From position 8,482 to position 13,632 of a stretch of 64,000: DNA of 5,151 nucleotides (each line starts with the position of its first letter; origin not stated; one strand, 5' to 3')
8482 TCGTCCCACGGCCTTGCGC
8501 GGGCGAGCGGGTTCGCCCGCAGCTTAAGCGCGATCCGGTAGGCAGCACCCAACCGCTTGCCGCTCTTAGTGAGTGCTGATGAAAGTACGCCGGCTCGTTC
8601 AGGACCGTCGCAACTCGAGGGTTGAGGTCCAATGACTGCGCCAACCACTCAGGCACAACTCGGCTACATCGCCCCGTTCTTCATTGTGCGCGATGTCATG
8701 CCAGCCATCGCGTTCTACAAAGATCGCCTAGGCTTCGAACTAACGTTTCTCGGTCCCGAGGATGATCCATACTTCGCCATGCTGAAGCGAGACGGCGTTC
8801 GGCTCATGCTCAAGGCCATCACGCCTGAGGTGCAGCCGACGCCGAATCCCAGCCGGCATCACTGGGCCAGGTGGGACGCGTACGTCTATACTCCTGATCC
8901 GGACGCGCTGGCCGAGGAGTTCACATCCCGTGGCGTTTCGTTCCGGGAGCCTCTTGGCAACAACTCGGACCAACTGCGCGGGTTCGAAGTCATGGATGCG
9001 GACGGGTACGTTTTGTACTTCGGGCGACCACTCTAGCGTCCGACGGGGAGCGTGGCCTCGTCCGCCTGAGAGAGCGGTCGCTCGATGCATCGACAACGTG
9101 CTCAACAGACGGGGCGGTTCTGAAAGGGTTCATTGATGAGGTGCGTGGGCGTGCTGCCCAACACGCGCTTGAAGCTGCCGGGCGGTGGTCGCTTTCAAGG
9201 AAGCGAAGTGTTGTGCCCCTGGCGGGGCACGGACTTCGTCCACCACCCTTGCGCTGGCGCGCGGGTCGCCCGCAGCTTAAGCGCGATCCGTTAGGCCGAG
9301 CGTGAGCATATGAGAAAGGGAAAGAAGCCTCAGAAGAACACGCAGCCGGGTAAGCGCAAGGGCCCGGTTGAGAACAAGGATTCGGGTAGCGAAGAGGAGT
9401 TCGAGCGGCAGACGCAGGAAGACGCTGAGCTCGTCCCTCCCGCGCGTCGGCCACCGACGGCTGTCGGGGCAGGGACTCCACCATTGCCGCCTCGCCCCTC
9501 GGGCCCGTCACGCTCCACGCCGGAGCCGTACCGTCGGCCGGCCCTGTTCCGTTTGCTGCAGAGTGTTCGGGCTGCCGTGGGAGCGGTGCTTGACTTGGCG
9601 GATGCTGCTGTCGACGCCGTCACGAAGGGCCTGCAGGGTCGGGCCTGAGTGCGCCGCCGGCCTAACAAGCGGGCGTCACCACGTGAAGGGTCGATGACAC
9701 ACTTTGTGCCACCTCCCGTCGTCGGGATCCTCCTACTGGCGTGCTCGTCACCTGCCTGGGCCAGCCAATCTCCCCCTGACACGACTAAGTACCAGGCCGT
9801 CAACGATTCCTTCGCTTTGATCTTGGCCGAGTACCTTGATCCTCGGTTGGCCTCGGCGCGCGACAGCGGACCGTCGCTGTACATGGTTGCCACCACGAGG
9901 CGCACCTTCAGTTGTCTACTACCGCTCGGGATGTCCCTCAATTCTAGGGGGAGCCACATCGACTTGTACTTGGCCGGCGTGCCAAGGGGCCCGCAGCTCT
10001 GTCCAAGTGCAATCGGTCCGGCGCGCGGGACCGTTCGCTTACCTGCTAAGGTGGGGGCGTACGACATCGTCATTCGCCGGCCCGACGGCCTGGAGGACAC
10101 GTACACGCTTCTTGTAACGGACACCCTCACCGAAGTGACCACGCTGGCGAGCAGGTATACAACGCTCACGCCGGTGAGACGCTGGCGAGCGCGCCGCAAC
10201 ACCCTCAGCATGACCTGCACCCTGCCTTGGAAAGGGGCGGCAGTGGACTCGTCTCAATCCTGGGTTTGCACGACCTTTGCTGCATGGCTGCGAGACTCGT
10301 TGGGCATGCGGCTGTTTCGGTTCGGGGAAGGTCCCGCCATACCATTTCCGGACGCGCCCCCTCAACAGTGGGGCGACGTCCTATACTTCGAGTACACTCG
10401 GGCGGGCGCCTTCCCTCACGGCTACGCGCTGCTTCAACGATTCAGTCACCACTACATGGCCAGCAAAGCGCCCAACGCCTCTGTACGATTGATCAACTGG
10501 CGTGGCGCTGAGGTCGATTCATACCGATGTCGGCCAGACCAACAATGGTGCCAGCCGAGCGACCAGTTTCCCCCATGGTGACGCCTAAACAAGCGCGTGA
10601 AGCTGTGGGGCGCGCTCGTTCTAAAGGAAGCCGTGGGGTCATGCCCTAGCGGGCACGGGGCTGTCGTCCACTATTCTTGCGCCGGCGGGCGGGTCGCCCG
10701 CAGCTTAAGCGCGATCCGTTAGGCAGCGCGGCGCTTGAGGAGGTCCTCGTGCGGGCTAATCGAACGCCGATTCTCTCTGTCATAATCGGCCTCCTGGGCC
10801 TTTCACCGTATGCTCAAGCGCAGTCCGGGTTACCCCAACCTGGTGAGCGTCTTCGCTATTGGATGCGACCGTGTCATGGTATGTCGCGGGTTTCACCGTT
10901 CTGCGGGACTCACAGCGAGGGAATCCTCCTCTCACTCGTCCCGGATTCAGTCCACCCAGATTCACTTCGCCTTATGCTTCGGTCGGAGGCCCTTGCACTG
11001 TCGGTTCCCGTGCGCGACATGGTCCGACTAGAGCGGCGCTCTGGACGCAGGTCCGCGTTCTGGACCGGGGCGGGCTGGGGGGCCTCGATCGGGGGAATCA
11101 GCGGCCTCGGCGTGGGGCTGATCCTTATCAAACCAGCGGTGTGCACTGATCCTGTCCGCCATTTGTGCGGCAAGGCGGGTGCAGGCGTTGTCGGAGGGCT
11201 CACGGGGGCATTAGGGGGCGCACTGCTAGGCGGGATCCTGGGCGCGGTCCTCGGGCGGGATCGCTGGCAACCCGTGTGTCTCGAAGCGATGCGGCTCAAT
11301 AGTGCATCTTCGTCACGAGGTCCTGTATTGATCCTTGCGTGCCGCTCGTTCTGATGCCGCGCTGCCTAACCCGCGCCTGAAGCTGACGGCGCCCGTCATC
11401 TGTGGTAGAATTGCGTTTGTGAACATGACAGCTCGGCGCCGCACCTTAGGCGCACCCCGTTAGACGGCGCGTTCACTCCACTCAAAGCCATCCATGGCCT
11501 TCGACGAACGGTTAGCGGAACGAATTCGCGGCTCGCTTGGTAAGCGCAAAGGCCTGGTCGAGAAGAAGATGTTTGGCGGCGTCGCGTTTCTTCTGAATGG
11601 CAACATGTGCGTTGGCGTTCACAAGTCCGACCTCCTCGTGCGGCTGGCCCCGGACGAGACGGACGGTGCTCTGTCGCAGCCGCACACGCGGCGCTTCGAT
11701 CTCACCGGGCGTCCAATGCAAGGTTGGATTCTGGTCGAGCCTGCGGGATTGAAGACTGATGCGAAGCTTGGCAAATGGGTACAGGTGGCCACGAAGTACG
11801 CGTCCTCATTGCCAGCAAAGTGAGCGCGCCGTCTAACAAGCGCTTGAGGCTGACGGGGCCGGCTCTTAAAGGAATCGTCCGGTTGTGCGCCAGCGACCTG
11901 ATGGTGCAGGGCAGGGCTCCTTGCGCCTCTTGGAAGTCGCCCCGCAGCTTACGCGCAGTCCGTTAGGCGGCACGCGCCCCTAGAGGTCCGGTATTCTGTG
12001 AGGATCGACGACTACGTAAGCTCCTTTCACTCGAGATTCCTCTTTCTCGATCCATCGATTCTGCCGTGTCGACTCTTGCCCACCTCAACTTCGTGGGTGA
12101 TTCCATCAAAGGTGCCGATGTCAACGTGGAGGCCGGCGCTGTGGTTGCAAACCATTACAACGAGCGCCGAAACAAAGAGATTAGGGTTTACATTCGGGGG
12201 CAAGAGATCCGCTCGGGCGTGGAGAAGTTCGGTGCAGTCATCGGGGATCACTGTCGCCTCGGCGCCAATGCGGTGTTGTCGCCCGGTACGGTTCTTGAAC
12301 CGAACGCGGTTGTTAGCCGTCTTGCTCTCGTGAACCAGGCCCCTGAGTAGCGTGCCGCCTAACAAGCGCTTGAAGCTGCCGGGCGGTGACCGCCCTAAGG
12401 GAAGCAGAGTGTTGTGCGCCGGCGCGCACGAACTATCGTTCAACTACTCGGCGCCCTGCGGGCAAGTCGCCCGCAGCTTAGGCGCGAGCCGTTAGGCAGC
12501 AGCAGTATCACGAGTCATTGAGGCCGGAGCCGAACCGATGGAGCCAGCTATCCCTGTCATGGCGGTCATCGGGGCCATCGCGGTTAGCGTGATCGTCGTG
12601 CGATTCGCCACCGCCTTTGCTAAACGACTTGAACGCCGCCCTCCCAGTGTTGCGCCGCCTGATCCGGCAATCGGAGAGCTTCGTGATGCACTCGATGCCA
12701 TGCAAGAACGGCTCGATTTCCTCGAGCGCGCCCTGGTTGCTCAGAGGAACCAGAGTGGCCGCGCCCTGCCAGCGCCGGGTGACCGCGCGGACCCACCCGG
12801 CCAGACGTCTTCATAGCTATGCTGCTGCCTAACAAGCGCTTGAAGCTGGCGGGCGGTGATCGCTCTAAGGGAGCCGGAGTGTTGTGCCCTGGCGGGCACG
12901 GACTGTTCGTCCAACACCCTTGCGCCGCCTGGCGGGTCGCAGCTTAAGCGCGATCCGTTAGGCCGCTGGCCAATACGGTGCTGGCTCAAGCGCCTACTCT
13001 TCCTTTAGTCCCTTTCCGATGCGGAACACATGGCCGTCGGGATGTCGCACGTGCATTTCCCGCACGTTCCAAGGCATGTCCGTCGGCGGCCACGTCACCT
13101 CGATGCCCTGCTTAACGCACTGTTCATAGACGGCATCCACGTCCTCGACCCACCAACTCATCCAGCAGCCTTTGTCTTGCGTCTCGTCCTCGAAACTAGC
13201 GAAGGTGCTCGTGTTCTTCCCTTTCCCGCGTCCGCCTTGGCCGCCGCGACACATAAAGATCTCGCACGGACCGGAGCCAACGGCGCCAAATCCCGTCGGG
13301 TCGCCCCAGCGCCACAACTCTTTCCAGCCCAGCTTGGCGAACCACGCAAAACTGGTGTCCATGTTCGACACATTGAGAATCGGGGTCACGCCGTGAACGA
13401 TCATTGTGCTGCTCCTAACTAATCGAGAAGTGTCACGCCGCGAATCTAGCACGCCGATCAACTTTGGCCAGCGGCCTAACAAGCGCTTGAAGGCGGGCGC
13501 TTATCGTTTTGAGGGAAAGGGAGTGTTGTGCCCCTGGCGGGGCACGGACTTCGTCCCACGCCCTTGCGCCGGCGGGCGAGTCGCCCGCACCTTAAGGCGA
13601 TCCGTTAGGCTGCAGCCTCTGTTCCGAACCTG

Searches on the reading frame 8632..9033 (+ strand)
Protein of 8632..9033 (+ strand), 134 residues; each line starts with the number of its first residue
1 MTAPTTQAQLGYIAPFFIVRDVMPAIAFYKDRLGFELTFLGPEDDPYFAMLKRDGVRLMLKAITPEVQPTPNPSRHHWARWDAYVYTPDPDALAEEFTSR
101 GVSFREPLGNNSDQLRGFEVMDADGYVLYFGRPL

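Call 22: search_protein_families(library=pfam, max_evalue=0.01, proteins=[window:8632-9033:+])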
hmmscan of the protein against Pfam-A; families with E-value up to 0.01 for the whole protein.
window:8632-9033:+ (134 aa): 1 family
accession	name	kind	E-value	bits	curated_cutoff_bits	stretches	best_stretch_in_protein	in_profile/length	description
PF00903.31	Glyoxalase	-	5.5e-09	36.9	20.6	1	13-128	5-119/121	Glyoxalase/Bleomycin resistance protein/Dioxygenase superfamily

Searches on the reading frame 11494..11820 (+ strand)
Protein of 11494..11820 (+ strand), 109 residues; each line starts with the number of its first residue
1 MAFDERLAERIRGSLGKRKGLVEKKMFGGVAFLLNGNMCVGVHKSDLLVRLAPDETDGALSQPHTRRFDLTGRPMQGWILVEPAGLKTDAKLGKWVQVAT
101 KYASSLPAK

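Call 23: search_protein_families(library=pfam, max_evalue=0.01, proteins=[window:11494-11820:+])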
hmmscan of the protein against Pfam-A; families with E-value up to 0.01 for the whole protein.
window:11494-11820:+ (109 aa): 1 family
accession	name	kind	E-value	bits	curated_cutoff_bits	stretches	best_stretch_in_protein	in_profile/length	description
PF04993.18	TfoX_N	-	2e-13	50.7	30.1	1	19-101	7-89/91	TfoX N-terminal domain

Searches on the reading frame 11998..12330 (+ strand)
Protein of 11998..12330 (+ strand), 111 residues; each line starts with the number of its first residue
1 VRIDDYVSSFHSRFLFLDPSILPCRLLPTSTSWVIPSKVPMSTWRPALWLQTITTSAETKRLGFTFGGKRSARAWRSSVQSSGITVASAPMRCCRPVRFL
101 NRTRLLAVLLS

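Call 23: search_protein_families(library=pfam, max_evalue=0.01, proteins=[window:11998-12330:+])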
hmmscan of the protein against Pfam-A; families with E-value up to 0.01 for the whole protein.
window:11998-12330:+ (111 aa): 1 family
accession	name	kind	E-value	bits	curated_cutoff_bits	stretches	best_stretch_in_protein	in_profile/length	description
PF15854.10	GPR15L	-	0.00013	22.6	27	0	23-40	59-76/77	G-protein coupled receptor ligand 15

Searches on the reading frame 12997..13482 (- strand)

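Call 23: search_protein_families(library=pfam, max_evalue=0.01, proteins=[window:12997-13482:-])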
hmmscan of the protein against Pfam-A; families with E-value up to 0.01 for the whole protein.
window:12997-13482:- (162 aa): 3 families
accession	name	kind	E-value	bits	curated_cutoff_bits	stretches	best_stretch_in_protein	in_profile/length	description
PF00903.31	Glyoxalase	-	1.9e-10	41.6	20.6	1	36-154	7-120/121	Glyoxalase/Bleomycin resistance protein/Dioxygenase superfamily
PF12681.13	Glyoxalase_2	-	0.0015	18.9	30.1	1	102-159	59-117/118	Glyoxalase-like domain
PF13669.12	Glyoxalase_4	-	0.0018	19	27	0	108-131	72-95/109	Glyoxalase/Bleomycin resistance protein/Dioxygenase superfamily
